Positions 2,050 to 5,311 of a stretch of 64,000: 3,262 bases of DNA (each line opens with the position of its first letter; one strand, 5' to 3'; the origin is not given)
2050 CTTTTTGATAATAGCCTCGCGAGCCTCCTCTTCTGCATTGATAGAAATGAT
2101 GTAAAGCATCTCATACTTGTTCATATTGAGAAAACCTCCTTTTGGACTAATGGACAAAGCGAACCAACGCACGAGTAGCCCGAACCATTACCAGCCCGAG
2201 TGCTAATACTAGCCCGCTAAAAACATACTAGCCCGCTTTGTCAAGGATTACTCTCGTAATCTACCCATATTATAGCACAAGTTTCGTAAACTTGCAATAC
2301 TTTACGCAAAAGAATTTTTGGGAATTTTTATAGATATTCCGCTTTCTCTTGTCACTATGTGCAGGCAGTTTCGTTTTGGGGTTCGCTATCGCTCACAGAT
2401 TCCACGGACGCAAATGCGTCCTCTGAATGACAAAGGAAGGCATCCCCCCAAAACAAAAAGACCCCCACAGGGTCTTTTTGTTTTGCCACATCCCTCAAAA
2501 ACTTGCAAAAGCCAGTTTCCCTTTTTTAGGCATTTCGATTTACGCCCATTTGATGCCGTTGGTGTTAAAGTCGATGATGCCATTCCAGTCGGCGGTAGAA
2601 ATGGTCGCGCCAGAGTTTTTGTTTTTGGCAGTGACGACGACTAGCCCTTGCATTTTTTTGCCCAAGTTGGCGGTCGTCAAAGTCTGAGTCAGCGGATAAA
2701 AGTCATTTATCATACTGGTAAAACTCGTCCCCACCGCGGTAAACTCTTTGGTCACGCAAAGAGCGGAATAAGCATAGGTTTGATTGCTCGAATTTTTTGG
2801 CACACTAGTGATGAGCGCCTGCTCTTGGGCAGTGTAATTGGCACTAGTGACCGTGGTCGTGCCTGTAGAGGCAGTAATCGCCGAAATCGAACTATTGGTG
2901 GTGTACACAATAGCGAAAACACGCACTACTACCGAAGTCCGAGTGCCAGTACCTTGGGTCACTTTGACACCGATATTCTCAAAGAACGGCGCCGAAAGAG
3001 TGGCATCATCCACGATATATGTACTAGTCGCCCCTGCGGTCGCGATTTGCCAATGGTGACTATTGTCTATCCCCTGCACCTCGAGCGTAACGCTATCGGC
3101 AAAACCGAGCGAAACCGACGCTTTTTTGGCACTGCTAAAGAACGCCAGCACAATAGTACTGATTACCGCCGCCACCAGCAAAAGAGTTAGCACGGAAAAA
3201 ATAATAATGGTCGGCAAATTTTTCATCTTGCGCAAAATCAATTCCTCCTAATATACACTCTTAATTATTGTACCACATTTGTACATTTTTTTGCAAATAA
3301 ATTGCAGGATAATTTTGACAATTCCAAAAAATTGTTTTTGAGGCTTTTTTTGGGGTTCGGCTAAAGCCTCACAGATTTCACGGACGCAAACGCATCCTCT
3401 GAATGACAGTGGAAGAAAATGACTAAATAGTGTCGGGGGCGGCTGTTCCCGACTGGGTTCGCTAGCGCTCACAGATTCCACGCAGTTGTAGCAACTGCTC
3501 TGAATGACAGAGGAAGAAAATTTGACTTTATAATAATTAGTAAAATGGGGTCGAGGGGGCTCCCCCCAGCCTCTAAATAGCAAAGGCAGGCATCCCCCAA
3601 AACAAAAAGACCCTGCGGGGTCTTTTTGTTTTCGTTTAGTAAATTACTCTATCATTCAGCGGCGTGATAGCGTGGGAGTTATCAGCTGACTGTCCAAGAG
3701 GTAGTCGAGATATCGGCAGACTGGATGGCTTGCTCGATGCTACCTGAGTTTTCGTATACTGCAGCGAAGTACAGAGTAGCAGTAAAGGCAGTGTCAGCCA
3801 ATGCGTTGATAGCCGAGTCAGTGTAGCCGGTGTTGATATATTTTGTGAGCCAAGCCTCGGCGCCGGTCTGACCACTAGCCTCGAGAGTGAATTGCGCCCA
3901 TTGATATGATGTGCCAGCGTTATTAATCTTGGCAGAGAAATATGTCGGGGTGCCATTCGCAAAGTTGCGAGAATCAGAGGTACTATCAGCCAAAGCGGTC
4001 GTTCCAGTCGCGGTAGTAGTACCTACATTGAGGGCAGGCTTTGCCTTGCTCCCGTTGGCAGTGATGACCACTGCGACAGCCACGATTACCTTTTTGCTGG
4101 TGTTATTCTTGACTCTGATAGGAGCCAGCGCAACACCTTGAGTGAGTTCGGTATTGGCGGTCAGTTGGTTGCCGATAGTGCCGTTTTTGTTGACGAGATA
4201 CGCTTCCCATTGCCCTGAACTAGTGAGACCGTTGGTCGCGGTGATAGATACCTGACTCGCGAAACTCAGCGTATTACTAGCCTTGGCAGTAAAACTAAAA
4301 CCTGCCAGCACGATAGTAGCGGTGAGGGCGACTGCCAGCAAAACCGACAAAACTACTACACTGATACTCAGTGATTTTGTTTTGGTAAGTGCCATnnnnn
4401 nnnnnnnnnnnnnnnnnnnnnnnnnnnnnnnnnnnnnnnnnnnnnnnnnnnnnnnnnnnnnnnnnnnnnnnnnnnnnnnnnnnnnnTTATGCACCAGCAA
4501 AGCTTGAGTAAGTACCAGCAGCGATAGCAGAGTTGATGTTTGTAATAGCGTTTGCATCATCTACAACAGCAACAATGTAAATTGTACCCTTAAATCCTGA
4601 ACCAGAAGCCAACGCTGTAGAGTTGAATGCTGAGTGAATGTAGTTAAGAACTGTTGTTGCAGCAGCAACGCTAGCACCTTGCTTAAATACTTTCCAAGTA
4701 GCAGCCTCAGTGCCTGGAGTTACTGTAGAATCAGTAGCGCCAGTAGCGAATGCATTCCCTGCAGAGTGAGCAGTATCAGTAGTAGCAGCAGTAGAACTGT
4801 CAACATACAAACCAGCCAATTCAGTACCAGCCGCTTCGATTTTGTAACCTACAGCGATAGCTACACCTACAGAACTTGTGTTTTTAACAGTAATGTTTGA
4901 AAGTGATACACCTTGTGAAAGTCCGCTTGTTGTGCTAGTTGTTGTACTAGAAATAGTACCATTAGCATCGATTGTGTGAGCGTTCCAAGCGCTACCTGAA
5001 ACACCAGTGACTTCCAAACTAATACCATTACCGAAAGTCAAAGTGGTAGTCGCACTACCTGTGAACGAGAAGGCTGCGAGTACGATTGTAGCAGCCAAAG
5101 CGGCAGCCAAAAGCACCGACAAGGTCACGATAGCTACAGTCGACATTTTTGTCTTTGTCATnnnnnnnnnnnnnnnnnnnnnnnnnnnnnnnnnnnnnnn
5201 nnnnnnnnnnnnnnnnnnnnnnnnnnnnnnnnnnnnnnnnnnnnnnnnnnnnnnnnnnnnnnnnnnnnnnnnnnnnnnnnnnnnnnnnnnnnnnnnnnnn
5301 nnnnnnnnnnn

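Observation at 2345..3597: Intergenic element with two covarying hairpins, three copies (A, B, C) inside and at the 3' edge of the fibre locus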

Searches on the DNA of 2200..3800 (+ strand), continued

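Call 88: search_with_rna_model(model_id=R2, source=window, filters=off, max_evalue=5)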
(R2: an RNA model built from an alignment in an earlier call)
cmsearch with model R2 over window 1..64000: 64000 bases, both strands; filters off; matches with E-value up to 5: 7.
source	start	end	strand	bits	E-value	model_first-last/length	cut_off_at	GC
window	2373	2441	+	85.4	1.2e-19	1-70/70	no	0.52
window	3347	3417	+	84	2.8e-19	1-70/70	no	0.48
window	9041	9111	+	76.8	1.8e-17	1-70/70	no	0.52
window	3449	3518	+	76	3e-17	1-70/70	no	0.53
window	34649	34728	-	16.5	0.046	1-70/70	no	0.31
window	12151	12190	-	10.3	1.7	1-70/70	no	0.3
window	58298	58372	+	10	2.1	1-70/70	no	0.35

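Call 89: search_with_rna_model(model_id=R2, sources=[L012, L014, L025, L026, L029, L030, L035], filters=off, max_evalue=5, show_alignments=4)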
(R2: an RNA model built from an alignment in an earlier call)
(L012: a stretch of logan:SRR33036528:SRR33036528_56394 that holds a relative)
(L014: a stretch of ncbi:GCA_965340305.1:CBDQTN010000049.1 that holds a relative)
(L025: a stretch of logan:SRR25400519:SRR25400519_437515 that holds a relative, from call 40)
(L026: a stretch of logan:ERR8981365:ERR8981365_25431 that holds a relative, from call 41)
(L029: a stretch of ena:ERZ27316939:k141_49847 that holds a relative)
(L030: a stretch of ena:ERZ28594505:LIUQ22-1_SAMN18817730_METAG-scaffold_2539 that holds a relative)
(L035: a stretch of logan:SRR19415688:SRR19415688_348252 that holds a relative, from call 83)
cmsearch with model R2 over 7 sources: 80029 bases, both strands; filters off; matches with E-value up to 5: 11.
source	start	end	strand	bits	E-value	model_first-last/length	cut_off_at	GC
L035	1709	1772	-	60.7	3e-13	1-70/70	no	0.41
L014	17762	17807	-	11.3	1.2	1-70/70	no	0.39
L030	314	349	+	10.8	1.6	1-70/70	no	0.33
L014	8573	8595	-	10.2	2.3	1-70/70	no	0.39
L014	13794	13869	+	10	2.6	1-70/70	no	0.37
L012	11573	11598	-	9.8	2.9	1-70/70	no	0.35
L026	7847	7895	-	9.7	3.1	1-70/70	no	0.29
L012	10940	10993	-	9.3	3.8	1-70/70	no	0.46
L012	5275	5333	-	9.1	4.3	1-70/70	no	0.25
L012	6295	6335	-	9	4.8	1-70/70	no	0.37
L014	7623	7650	+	8.9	4.9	1-70/70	no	0.39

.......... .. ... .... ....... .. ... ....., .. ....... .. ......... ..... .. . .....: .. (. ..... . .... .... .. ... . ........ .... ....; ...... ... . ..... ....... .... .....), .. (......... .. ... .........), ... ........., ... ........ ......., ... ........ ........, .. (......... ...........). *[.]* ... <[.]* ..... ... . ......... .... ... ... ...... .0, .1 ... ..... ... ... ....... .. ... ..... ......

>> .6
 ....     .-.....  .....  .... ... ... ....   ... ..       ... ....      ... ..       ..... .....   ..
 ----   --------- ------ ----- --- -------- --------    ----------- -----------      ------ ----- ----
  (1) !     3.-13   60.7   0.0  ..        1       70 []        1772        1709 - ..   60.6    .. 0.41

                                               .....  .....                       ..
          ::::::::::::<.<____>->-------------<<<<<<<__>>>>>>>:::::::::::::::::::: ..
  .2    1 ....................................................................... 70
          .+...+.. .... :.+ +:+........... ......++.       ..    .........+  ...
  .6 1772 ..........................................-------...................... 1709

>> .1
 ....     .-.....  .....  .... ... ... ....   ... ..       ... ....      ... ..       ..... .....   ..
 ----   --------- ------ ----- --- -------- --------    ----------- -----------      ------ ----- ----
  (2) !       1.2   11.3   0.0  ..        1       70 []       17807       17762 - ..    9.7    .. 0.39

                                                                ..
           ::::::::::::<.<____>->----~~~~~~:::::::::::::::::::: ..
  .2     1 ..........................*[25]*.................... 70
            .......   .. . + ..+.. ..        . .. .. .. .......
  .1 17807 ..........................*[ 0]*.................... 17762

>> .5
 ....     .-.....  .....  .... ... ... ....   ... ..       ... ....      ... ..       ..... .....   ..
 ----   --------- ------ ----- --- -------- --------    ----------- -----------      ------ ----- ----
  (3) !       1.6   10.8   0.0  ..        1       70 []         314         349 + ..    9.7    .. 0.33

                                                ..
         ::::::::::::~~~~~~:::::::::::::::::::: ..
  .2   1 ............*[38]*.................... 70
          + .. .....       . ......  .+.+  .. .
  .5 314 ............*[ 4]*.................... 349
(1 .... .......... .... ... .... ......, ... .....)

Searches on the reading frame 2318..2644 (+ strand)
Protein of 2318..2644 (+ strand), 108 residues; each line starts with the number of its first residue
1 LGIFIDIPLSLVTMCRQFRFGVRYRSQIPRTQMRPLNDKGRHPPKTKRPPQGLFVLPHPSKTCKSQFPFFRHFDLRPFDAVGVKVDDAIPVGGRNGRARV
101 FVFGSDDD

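Call 69: search_protein_representatives(protein=window:2318-2644:+)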
Query: 108 residues. Proteins with E-value up to 0.001 (for the whole library): 2; up to 1e-10: 0; up to 1e-30: 0. The best 2 are listed.
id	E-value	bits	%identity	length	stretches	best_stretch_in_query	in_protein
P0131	1.9e-05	41.0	53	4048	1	77-95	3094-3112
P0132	7.4e-04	35.9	56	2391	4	76-93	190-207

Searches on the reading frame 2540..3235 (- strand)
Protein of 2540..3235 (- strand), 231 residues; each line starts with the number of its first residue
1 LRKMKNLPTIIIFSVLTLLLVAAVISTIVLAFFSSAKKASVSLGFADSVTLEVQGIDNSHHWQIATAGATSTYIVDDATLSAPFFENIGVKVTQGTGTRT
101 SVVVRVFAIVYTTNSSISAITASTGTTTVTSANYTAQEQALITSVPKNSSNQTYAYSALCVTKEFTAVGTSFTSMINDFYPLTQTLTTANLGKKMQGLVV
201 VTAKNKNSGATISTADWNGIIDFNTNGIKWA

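Call 38: find_homologous_proteins(query=window:2540-3235:-, max_evalue=0.00001)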
Query window:2540-3235:- (231 aa): 10 proteins with E <= 0.00001 among 1069 candidates.
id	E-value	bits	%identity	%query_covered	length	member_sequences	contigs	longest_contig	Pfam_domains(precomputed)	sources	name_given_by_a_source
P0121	2.8e-137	473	100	100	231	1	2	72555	-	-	-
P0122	1.3e-113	396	83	100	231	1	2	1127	-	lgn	-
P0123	4.0e-94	332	71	97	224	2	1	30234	-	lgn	-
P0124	1.1e-90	321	69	100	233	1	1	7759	-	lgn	-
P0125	3.0e-87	310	66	100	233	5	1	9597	-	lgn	-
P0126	2.2e-76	274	58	100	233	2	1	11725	-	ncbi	-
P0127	2.8e-70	254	57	99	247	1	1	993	-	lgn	-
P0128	2.9e-69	251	55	100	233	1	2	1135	-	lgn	-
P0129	4.4e-64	234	57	100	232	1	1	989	-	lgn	-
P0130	4.1e-62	228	55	100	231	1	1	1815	-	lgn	-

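Call 39: find_encoding_contigs(protein=P0122, flank=10000, max_places=6)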
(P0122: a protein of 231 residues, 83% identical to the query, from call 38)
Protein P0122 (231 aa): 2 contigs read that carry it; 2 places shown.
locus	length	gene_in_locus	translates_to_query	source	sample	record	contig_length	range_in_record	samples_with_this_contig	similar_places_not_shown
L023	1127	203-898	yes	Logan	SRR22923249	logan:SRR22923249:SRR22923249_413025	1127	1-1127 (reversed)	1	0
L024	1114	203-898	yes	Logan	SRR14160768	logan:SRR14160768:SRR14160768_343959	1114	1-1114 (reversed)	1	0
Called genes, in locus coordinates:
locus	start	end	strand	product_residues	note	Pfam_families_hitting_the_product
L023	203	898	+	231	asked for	-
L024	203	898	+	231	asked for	-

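Call 40: find_encoding_contigs(protein=P0124, flank=10000, max_places=6)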
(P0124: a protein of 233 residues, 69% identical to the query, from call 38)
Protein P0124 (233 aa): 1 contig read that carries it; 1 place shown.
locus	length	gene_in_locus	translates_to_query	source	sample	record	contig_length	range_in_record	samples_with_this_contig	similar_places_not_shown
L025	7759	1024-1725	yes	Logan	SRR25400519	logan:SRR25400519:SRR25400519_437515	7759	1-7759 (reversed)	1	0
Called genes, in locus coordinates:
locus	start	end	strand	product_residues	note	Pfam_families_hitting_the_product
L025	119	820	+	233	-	-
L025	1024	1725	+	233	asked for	-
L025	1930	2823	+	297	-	PF02661:Fic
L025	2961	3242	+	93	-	PF01250:Ribosomal_S6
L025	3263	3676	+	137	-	PF00436:SSB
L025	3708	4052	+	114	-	PF01084:Ribosomal_S18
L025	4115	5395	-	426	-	-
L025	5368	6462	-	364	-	PF03845:Spore_permease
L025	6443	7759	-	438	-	?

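Call 41: find_encoding_contigs(protein=P0125, flank=10000, max_places=6)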
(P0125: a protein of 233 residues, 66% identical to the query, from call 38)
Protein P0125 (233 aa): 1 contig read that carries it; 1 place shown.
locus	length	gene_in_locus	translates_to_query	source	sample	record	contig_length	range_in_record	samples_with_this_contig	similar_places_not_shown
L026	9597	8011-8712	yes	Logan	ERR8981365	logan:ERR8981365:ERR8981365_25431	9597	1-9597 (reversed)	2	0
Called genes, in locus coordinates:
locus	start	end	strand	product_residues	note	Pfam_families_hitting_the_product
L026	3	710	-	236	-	?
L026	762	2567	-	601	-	PF01411:tRNA-synt_2c, PF07973:tRNA_SAD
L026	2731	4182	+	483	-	PF03323:GerA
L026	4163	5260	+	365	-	PF03845:Spore_permease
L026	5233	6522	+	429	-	PF25198:Spore_GerAC_N, PF05504:Spore_GerAC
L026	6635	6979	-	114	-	PF01084:Ribosomal_S18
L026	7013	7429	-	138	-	PF00436:SSB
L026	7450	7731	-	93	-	PF01250:Ribosomal_S6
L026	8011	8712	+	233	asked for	-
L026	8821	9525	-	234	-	-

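Call 43: search_protein_families(library=pfam, proteins=[window:2540-3235:-], max_evalue=0.1)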
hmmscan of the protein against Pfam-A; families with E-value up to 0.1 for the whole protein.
window:2540-3235:- (231 aa): 2 families
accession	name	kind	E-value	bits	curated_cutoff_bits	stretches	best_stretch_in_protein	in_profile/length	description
PF24841.1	DUF7719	-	0.033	14.4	25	0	1-38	29-66/69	Domain of unknown function (DUF7719)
PF14802.11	TMEM192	-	0.094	12.3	25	0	4-39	17-52/236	TMEM192 family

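Call 44: search_protein_families(library=ncbifam, proteins=[window:2540-3235:-], max_evalue=0.1)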
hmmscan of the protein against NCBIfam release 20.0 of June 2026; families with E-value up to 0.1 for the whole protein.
window:2540-3235:- (231 aa): 0 families

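Call 83: find_encoding_contigs(protein=P0130, flank=3000, max_places=6)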
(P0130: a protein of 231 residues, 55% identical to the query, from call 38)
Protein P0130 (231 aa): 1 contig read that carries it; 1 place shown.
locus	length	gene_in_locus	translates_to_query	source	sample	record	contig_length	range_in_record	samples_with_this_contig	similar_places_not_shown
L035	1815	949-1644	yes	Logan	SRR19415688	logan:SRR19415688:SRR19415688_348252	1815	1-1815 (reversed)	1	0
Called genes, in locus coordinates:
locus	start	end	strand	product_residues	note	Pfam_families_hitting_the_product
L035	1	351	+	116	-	?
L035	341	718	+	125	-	PF13556:HTH_30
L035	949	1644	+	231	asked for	-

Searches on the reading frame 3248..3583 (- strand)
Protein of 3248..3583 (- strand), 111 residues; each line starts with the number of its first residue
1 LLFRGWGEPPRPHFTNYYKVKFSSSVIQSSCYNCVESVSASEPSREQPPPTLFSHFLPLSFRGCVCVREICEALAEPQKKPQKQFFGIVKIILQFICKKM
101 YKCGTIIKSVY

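Call 60: find_homologous_proteins(query=window:3248-3583:-, max_evalue=10)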
Query window:3248-3583:-: 2 candidates shared short words with the query, none scored E <= 10.

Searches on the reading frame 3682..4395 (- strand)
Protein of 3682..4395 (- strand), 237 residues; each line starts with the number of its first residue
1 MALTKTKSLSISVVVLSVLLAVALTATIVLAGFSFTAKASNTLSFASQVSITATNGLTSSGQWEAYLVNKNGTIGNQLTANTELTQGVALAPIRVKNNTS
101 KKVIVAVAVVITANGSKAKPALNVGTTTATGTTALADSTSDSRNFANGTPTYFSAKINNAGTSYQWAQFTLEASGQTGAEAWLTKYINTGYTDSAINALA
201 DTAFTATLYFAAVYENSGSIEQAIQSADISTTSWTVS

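Call 43: search_protein_families(library=pfam, proteins=[window:3682-4395:-], max_evalue=0.1)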
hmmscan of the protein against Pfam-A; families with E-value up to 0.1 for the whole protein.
window:3682-4395:- (237 aa): 0 families

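Call 44: search_protein_families(library=ncbifam, proteins=[window:3682-4395:-], max_evalue=0.1)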
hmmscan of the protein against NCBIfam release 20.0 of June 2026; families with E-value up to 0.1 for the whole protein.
window:3682-4395:- (237 aa): 0 families

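Call 56: find_encoding_contigs(protein=window:3682-4395:-, flank=3000, max_places=10)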
Protein window:3682-4395:- (237 aa): 3 contigs read that carry it; 2 places shown.
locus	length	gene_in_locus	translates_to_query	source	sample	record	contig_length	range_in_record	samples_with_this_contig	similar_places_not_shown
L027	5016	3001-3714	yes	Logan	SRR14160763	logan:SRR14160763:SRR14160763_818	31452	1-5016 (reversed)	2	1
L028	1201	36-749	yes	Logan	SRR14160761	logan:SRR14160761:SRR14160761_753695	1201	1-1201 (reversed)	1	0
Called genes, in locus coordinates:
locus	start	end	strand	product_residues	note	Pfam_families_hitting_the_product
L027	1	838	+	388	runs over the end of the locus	-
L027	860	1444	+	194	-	-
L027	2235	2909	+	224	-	-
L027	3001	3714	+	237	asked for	-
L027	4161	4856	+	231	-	-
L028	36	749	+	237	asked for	-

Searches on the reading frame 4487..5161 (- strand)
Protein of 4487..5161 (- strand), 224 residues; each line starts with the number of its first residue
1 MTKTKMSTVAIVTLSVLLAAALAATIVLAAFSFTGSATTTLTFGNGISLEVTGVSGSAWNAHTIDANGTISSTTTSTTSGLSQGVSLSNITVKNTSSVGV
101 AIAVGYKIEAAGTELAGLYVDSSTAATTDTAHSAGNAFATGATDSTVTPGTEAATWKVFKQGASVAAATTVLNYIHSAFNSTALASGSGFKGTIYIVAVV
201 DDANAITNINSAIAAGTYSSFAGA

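Call 43: search_protein_families(library=pfam, proteins=[window:4487-5161:-], max_evalue=0.1)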
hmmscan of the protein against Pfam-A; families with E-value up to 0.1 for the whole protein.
window:4487-5161:- (224 aa): 1 family
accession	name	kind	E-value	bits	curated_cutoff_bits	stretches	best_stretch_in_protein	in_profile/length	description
PF16364.11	Antigen_C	-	0.038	14.8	29.5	1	102-186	80-164/172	Cell surface antigen C-terminus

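Call 44: search_protein_families(library=ncbifam, proteins=[window:4487-5161:-], max_evalue=0.1)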
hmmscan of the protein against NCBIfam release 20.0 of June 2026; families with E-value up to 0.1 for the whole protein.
window:4487-5161:- (224 aa): 0 families
